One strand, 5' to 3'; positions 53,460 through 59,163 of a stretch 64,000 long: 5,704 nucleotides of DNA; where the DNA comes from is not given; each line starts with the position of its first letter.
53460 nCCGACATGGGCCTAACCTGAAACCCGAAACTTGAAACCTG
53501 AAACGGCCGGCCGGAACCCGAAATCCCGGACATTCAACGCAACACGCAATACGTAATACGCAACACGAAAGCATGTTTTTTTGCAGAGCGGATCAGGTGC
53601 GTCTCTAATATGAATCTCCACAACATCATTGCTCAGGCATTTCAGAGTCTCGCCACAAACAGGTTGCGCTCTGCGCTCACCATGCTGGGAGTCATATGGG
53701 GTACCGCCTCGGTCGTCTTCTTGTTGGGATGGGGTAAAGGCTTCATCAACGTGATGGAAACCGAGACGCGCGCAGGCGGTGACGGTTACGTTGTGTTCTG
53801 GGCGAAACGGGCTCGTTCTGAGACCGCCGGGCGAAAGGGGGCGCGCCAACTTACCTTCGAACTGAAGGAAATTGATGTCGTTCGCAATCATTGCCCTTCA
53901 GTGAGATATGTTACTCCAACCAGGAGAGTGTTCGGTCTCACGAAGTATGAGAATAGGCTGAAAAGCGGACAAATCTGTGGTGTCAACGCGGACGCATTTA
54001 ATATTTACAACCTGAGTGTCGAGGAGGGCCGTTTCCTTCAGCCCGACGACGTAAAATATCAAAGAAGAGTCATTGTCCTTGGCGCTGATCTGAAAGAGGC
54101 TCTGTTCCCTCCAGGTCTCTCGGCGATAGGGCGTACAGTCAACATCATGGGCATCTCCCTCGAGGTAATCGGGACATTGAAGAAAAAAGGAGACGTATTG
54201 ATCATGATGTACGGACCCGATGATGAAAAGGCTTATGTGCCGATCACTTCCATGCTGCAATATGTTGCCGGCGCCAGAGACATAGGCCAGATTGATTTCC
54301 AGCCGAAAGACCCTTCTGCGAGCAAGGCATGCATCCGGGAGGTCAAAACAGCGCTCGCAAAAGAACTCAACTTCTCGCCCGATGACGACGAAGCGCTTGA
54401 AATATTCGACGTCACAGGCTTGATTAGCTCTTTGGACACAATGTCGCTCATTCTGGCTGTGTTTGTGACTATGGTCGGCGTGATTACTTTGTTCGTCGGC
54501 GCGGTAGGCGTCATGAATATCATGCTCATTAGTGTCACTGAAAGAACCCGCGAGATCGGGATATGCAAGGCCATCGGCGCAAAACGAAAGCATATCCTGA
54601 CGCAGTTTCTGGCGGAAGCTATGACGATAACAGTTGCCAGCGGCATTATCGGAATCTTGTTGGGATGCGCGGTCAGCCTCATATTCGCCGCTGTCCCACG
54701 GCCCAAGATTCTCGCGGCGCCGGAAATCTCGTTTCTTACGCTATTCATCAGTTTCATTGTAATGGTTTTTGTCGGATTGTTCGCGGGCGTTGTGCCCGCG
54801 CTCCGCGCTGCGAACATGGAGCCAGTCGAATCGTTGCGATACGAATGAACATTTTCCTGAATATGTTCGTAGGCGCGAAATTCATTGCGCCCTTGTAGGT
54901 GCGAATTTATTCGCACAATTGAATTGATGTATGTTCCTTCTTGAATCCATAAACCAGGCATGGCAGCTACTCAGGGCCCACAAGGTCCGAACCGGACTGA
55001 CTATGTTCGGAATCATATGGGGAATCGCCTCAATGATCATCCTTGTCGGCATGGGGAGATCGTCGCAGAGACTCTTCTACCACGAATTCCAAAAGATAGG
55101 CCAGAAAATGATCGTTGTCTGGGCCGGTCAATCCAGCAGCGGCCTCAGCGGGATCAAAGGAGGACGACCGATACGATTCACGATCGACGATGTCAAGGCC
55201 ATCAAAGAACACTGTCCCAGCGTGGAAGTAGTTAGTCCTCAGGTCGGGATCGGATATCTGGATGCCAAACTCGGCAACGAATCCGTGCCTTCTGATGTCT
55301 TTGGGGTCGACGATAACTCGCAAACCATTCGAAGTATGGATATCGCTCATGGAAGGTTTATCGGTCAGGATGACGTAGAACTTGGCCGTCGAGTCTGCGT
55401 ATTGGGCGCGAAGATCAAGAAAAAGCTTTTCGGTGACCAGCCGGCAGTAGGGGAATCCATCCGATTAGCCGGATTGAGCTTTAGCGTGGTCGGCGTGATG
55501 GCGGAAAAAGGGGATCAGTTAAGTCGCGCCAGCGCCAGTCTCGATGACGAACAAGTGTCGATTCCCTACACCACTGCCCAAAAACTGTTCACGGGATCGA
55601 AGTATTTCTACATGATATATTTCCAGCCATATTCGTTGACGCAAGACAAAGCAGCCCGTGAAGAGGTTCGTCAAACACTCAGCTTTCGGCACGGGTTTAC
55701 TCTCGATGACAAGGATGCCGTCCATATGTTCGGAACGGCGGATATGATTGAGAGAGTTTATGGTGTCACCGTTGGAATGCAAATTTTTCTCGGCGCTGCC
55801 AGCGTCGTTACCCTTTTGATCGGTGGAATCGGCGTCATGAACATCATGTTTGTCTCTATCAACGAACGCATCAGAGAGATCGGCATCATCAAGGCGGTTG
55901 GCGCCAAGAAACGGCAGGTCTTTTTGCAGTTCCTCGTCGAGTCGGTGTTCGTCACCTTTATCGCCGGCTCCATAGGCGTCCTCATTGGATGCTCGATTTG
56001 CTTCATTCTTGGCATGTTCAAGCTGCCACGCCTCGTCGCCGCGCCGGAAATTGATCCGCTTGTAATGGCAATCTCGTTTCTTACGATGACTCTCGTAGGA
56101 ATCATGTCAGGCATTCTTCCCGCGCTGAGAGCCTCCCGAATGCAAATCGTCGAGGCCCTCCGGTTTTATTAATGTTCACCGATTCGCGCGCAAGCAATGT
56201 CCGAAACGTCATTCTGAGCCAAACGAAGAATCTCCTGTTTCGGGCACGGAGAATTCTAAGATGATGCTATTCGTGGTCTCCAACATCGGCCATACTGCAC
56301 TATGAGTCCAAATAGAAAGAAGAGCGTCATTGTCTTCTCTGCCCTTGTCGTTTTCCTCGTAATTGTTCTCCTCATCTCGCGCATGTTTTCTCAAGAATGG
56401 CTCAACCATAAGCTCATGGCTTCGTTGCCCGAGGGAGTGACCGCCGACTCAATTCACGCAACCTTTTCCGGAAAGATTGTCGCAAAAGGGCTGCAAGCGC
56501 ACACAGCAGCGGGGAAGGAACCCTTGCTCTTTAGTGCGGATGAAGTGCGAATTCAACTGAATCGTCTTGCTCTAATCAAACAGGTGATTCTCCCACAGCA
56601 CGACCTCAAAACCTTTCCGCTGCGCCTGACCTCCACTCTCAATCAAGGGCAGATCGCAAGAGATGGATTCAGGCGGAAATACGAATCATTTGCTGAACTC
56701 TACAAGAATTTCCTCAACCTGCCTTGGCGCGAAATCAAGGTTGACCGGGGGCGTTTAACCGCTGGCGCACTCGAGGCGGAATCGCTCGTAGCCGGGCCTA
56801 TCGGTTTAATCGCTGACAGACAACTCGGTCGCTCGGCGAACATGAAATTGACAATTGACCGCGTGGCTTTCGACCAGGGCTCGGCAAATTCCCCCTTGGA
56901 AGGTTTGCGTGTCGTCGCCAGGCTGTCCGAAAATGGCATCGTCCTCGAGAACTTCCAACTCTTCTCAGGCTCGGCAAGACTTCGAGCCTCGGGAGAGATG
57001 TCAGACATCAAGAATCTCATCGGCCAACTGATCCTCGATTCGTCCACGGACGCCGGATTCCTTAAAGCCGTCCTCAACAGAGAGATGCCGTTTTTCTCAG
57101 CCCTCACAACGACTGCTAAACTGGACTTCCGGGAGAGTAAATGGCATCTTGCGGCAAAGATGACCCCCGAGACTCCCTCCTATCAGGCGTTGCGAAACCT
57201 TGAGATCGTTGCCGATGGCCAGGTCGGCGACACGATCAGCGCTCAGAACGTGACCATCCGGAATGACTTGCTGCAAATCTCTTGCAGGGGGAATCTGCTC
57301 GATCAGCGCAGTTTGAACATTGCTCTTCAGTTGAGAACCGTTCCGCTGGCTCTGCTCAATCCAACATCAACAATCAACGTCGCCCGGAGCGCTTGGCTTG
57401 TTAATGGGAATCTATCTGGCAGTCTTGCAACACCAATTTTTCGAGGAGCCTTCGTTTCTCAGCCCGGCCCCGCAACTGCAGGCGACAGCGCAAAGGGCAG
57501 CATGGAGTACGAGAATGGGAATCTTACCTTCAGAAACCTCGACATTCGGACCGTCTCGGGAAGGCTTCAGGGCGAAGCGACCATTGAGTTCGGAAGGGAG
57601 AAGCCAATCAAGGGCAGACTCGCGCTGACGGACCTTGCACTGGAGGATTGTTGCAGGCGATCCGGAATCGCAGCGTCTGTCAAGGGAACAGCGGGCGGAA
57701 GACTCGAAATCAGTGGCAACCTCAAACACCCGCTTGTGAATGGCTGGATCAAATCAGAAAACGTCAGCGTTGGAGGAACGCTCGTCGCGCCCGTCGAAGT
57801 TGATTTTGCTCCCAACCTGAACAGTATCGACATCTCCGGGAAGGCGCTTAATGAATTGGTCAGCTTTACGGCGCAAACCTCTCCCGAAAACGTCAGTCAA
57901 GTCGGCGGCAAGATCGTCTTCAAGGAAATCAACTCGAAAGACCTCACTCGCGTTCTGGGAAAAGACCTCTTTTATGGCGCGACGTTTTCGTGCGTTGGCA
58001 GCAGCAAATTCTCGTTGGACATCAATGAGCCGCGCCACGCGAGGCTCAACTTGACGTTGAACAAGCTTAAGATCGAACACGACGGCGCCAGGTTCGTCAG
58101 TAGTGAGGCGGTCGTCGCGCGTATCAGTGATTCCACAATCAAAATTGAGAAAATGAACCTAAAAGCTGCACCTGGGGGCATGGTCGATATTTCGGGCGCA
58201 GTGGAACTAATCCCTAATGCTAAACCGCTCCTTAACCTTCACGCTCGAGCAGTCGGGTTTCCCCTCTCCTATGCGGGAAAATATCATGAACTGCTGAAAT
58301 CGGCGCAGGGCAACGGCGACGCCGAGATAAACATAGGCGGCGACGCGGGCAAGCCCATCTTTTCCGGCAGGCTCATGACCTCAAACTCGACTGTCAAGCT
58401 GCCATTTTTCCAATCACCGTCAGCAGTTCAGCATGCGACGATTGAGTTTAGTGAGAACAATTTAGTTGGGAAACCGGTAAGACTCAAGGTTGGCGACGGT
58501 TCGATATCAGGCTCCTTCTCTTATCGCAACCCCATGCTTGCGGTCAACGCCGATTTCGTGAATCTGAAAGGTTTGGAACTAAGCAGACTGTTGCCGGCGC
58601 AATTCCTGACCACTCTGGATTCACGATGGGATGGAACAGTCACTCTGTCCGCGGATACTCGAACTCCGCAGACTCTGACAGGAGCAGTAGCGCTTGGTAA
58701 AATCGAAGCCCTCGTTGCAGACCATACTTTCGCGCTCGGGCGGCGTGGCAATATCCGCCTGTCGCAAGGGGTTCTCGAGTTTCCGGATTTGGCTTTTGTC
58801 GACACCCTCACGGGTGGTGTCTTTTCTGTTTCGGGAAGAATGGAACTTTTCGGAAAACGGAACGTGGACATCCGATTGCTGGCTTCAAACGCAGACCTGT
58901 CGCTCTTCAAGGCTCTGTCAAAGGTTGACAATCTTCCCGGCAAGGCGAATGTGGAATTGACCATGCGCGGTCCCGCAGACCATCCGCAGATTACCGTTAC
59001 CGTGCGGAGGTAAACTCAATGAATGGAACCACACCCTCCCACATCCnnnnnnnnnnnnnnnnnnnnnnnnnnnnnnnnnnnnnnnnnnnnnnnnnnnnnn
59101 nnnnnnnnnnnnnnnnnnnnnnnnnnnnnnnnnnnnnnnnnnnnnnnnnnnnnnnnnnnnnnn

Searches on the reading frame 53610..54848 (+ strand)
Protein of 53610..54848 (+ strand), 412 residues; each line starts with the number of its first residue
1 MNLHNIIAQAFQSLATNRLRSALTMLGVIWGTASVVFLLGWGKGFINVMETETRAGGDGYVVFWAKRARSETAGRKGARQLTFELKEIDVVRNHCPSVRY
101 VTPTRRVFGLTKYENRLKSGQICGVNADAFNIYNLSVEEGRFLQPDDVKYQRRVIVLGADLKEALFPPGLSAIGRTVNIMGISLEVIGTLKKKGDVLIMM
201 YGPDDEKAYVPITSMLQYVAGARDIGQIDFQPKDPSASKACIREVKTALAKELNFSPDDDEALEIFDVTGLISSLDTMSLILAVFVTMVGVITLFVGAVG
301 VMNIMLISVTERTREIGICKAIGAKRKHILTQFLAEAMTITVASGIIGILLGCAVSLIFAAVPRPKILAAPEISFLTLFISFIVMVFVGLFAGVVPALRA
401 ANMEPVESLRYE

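Call 5: search_protein_families(library=pfam, proteins=[window:53610-54848:+], max_evalue=0.01)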
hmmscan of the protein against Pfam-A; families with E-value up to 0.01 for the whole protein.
window:53610-54848:+ (412 aa): 2 families
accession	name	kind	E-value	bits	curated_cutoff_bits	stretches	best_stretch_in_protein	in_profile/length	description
PF12704.14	MacB_PCD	-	5.4e-37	128.5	27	1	21-247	1-206/207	MacB-like periplasmic core domain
PF02687.27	FtsX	-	8.6e-22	77.9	25.5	1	288-405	2-120/120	FtsX-like permease C-terminal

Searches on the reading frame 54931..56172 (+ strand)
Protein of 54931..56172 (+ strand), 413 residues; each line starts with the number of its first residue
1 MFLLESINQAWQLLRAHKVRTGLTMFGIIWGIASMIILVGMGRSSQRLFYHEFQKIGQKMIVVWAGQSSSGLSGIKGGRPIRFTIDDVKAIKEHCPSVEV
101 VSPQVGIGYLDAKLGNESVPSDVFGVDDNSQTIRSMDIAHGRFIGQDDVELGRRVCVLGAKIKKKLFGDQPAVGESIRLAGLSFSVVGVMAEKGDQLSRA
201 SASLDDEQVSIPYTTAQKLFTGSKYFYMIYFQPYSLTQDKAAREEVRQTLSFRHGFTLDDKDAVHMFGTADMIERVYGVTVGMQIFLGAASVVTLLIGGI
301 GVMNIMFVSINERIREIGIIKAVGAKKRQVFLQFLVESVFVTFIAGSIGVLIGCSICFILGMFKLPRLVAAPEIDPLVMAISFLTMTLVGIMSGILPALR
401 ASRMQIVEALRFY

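Call 5: search_protein_families(library=pfam, proteins=[window:54931-56172:+], max_evalue=0.01)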
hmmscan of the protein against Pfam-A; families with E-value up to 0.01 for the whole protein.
window:54931-56172:+ (413 aa): 2 families
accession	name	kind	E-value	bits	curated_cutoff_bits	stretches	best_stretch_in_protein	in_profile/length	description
PF12704.14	MacB_PCD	-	4.2e-41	141.9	27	1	21-248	1-206/207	MacB-like periplasmic core domain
PF02687.27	FtsX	-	1.4e-20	73.9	25.5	1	289-406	2-120/120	FtsX-like permease C-terminal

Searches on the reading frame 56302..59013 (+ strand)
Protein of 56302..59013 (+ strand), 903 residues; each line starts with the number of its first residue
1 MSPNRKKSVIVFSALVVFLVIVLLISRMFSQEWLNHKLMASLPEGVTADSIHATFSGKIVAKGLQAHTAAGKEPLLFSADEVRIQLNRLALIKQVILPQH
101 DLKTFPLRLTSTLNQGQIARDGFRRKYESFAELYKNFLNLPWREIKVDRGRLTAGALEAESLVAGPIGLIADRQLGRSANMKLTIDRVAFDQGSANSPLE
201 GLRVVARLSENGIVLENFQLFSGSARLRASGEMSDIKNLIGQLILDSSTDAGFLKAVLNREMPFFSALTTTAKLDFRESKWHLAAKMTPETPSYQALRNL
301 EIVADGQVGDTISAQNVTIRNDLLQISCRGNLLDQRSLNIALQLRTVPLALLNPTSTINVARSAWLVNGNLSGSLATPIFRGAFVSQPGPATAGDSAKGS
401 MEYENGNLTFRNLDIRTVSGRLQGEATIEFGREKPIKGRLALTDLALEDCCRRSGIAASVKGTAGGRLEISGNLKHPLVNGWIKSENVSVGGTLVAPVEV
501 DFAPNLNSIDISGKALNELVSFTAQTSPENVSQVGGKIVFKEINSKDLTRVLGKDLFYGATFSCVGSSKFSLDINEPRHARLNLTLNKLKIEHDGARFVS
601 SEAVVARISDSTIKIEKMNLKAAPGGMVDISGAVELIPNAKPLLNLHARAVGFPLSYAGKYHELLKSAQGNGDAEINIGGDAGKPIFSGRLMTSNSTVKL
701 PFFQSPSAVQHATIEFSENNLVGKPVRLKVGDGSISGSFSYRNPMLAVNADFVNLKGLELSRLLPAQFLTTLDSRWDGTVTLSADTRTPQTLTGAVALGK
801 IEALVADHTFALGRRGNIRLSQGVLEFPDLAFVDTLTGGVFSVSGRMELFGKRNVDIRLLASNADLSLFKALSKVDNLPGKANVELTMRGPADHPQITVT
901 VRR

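Call 5: search_protein_families(library=pfam, proteins=[window:56302-59013:+], max_evalue=0.01)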
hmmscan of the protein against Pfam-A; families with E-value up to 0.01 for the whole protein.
window:56302-59013:+ (903 aa): 1 family
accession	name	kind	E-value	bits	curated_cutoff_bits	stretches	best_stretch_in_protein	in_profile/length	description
PF04357.19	TamB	-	2.6e-11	43.9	22.4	1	622-898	5-238/381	TamB, inner membrane protein subunit of TAM complex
